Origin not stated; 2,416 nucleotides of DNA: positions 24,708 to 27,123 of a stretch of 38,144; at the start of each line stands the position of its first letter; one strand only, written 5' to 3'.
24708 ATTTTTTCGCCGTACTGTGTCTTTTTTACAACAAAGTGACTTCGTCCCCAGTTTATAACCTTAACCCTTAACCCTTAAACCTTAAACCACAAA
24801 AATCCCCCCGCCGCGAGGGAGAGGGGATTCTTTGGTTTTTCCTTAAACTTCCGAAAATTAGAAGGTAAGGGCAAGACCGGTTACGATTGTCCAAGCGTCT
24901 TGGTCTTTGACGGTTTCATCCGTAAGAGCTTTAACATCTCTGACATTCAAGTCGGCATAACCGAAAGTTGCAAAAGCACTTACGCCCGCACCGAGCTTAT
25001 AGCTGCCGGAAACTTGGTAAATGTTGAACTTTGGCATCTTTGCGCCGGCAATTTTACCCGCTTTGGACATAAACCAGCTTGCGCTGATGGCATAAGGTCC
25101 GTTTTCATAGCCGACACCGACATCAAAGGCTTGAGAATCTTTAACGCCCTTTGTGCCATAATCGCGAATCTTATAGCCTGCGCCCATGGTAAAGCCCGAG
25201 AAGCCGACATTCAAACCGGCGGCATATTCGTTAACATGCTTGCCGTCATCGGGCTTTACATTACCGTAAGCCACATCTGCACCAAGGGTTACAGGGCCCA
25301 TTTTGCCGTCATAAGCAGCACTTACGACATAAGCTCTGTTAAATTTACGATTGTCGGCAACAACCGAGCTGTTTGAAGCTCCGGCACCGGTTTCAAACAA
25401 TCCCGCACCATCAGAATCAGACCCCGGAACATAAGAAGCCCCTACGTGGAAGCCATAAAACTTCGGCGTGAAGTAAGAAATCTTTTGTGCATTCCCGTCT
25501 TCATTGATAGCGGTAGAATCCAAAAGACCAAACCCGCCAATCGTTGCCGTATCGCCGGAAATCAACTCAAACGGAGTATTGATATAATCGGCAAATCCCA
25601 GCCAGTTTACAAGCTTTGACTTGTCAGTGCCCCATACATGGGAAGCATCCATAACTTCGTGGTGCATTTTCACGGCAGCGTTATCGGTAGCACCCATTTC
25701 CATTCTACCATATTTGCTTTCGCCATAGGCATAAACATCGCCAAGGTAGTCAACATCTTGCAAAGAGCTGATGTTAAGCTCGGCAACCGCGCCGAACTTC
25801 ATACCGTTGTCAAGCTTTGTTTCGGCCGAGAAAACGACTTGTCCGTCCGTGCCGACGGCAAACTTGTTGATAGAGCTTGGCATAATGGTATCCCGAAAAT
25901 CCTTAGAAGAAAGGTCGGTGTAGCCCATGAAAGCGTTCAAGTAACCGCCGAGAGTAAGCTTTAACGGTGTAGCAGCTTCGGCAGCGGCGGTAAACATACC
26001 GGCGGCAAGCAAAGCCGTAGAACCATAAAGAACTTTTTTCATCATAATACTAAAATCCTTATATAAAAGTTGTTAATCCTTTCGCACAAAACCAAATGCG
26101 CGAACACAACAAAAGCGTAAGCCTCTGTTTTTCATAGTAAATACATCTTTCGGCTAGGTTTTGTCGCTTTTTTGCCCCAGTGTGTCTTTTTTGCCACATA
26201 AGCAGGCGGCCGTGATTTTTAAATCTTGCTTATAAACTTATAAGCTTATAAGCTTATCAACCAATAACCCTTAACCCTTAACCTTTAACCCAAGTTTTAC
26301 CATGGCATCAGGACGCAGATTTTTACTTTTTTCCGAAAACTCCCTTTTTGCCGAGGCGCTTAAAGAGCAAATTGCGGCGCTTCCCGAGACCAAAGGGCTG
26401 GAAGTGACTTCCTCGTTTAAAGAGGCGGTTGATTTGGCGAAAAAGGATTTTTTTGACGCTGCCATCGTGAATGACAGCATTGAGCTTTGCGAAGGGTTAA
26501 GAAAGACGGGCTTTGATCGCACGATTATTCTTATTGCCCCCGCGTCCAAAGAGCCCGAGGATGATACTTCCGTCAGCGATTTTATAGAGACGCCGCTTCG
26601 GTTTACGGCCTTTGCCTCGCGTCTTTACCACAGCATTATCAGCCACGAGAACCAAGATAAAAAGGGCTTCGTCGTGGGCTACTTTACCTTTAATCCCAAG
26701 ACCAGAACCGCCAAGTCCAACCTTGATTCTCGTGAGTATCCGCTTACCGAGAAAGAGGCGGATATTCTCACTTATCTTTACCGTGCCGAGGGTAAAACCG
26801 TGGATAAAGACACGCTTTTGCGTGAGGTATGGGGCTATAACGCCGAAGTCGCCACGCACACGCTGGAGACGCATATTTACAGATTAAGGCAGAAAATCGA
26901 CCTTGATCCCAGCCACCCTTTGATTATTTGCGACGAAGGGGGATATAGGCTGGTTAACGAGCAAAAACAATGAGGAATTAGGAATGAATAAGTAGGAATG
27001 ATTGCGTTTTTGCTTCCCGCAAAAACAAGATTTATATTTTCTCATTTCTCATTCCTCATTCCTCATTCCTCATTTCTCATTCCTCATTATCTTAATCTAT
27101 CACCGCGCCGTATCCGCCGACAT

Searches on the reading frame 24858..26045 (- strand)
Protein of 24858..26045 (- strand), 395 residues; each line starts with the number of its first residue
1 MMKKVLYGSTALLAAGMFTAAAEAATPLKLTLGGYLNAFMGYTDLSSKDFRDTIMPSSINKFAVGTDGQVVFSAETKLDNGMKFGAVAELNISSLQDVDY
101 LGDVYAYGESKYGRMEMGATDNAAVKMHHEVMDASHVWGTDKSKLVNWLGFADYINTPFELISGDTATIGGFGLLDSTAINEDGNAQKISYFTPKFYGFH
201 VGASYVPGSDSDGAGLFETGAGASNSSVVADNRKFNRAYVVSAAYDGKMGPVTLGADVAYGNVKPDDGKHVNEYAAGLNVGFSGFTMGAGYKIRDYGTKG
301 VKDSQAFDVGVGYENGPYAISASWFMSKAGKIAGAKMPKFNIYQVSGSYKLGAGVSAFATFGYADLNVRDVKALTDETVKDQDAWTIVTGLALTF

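Call 10: search_protein_families(library=pfam, proteins=[window:24858-26045:-], max_evalue=0.01)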
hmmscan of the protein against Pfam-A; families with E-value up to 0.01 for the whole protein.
window:24858-26045:- (395 aa): 1 family
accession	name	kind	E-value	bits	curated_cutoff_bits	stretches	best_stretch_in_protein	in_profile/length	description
PF13609.12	Porin_4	-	4.3e-33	115.9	27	1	11-365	1-306/310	Gram-negative porin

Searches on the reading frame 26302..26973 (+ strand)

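Call 10: search_protein_families(library=pfam, proteins=[window:26302-26973:+], max_evalue=0.01)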
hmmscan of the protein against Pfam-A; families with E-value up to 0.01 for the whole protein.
window:26302-26973:+ (223 aa): 1 family
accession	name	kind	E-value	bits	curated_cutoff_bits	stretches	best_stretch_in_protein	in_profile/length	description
PF00486.34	Trans_reg_C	-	4.3e-19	68.8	26.2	1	145-217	3-77/77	Transcriptional regulatory protein, C terminal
